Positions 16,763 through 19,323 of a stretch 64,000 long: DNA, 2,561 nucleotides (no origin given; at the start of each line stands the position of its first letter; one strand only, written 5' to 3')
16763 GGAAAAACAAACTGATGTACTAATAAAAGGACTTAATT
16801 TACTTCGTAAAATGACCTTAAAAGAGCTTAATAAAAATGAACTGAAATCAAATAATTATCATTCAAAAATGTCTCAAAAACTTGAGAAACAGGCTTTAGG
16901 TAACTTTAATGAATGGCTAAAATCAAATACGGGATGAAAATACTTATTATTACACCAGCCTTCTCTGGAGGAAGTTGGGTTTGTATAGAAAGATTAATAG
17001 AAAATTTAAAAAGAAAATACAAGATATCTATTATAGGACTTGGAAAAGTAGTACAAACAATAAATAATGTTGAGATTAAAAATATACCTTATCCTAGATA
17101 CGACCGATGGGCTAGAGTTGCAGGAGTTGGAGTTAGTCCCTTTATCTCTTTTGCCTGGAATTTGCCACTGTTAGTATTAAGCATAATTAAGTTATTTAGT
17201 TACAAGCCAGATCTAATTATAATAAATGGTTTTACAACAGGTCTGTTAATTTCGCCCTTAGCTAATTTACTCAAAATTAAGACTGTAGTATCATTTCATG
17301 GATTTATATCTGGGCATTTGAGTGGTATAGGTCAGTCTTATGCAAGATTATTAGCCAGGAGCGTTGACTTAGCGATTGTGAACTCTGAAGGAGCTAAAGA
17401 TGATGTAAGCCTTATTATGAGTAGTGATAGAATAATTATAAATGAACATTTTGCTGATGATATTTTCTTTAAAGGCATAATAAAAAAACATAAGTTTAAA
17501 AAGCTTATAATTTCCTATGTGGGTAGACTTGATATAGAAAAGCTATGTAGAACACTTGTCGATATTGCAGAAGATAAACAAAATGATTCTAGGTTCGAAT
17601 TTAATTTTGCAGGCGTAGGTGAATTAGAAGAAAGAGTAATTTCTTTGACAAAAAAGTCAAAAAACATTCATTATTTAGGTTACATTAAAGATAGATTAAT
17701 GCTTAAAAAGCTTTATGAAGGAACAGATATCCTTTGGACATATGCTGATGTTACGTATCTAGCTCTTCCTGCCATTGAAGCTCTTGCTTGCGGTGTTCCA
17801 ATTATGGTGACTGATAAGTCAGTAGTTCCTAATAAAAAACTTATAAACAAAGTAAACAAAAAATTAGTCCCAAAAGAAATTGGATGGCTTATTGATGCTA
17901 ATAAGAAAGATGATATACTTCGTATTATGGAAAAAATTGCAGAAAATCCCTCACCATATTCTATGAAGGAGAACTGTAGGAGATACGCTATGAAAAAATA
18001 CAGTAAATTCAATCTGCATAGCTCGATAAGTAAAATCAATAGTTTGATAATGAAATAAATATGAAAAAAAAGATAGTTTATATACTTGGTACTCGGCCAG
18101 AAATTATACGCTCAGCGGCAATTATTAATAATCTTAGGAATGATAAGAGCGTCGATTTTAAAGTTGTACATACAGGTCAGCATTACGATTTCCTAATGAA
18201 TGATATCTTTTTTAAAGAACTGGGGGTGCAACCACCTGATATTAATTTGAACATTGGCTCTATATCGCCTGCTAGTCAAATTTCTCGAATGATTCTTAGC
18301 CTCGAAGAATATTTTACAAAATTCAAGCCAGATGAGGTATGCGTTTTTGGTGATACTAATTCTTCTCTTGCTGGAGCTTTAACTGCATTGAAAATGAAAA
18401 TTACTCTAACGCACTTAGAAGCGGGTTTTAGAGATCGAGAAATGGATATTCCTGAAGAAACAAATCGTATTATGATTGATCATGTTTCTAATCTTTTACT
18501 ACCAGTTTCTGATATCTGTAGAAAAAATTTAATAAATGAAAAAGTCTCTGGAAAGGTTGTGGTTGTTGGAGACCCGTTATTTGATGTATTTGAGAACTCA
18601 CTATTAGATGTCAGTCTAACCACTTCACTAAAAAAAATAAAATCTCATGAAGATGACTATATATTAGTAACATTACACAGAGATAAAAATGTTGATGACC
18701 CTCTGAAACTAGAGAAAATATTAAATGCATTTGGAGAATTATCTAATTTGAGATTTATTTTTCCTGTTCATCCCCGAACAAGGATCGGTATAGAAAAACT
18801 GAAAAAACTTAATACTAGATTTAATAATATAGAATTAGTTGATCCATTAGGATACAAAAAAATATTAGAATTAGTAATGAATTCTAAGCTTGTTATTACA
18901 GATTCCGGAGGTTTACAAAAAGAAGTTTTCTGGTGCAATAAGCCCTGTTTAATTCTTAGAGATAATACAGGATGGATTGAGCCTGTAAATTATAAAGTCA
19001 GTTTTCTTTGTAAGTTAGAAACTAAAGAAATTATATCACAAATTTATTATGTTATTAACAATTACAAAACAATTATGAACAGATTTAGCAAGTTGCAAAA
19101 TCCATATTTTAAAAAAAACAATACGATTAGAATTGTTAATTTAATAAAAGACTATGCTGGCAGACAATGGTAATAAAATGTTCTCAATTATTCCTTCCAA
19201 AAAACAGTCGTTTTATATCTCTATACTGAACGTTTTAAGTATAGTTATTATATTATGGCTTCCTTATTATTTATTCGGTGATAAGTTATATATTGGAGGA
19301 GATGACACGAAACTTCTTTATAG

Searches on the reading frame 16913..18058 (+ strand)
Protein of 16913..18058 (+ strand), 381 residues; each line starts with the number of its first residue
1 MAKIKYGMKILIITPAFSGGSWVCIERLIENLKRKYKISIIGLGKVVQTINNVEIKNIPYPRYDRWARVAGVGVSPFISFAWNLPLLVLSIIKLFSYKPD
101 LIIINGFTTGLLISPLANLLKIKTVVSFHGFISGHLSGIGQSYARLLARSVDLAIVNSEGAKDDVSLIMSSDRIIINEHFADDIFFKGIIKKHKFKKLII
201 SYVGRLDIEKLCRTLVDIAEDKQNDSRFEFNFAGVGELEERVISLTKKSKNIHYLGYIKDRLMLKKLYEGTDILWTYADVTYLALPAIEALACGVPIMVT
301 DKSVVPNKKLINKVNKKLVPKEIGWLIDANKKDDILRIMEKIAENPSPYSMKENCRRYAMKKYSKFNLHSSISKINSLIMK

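Call 24: search_protein_families(library=pfam, proteins=[window:16913-18058:+], max_evalue=0.01)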
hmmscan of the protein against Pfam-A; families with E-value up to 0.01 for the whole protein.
window:16913-18058:+ (381 aa): 4 families
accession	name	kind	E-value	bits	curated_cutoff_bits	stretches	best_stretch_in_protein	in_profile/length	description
PF00534.26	Glycos_transf_1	-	7.8e-14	52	26.4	1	192-361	8-171/172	Glycosyl transferases group 1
PF13692.12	Glyco_trans_1_4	-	1.7e-09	38.5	27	1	199-320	3-125/142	Glycosyl transferases group 1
PF13439.12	Glyco_transf_4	-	2.2e-08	34.8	28.5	1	19-165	2-148/170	Glycosyltransferase Family 4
PF13579.12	Glyco_trans_4_4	-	4e-07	31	29.7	1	19-166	1-143/158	Glycosyl transferase 4-like domain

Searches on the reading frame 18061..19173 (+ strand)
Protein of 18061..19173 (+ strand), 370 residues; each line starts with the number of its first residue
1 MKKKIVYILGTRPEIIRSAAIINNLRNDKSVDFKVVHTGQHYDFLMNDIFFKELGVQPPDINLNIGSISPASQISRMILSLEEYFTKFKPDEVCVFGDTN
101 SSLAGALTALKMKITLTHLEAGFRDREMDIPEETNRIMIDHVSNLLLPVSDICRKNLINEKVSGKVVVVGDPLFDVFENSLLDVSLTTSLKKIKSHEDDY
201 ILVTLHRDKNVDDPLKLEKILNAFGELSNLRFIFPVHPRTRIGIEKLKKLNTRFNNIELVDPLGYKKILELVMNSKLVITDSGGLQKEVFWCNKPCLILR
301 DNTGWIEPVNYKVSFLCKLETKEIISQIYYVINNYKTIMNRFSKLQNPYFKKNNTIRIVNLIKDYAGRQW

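Call 24: search_protein_families(library=pfam, proteins=[window:18061-19173:+], max_evalue=0.01)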
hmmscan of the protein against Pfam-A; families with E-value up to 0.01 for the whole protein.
window:18061-19173:+ (370 aa): 1 family
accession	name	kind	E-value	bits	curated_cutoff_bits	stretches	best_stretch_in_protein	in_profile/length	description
PF02350.25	Epimerase_2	-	5.7e-88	295.5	30.6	1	24-363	2-347/347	UDP-N-acetylglucosamine 2-epimerase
